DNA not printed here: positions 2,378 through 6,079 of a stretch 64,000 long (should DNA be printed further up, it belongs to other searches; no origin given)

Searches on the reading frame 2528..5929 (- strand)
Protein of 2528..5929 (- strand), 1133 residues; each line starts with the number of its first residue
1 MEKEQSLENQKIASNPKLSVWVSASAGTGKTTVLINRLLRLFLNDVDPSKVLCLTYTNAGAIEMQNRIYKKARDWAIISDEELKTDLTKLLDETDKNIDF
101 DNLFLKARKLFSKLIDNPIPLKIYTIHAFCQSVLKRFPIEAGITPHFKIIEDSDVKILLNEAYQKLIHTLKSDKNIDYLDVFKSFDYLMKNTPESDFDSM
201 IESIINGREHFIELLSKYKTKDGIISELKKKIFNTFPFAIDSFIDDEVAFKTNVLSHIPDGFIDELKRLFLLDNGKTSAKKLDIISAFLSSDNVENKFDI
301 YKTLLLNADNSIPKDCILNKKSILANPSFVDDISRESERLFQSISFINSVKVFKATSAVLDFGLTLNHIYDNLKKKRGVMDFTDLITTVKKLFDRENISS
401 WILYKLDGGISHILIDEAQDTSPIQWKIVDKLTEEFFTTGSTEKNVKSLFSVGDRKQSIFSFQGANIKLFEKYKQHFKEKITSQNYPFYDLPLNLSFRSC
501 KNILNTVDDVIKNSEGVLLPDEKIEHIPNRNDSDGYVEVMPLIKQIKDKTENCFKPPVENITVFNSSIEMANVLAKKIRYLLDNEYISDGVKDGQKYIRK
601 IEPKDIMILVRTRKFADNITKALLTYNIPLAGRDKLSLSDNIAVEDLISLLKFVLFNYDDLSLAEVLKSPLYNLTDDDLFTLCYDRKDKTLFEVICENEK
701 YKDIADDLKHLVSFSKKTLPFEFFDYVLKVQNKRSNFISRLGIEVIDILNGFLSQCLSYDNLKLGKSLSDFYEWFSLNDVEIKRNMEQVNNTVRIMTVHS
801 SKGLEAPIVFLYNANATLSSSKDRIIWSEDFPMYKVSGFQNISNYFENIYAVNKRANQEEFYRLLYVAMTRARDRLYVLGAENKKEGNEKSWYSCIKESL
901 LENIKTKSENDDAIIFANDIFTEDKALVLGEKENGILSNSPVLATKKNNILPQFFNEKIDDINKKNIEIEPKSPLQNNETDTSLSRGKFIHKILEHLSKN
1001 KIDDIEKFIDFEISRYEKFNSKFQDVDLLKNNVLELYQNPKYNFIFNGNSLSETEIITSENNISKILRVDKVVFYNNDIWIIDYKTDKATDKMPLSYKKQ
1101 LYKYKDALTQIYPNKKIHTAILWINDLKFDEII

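Call 93: search_protein_families(library=ncbifam, proteins=[window:2528-5929:-], max_evalue=1e-10)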
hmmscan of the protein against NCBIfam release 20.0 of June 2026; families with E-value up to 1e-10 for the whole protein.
window:2528-5929:- (1133 aa): 14 families
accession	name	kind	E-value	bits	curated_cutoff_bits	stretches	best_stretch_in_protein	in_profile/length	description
TIGR02784.1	addA_alphas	equivalog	2.8e-267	890.3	860.75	1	8-1129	1-1135/1138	double-strand break repair helicase AddA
TIGR02785.1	addA_Gpos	equivalog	4.1e-75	253.5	707.65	3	354-700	332-673/1234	helicase-exonuclease AddAB subunit AddA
NF010485.0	PRK13909.1-2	equivalog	5e-75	253.3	650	2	331-907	253-729/909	RecB-like helicase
NF010487.0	PRK13909.1-4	equivalog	4.5e-60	203.9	759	3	300-761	215-626/924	RecB-like helicase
TIGR00609.1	recB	equivalog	2.2e-57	195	696.05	1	23-924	15-856/1175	exodeoxyribonuclease V subunit beta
TIGR01073.1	pcrA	equivalog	6.1e-45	153.8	911.2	2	370-514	173-296/725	DNA helicase PcrA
NF008128.0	PRK10876.1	equivalog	8.3e-36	123.1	1697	1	372-920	341-857/1181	exodeoxyribonuclease V subunit beta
NF008743.0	PRK11773.1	equivalog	1.2e-32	113.1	965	1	365-516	172-302/720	DNA helicase II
NF010484.0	PRK13909.1-1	equivalog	6.7e-32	110.2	1074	2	368-540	301-468/945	RecB-like helicase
TIGR01075.1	uvrD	equivalog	1.4e-31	109.5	1144.45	1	366-516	168-297/715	DNA helicase II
NF010486.0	PRK13909.1-3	equivalog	6.2e-28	97.3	1109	1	373-512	295-424/921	RecB-like helicase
TIGR01074.1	rep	equivalog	1.1e-26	93.3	951.45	0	369-514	169-293/668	DNA helicase Rep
NF008276.0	PRK11054.1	equivalog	2e-23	82.8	543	0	369-480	398-493/684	DNA helicase IV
NF008172.0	PRK10919.1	equivalog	1.1e-16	60.3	1168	0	368-514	169-294/673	DNA helicase Rep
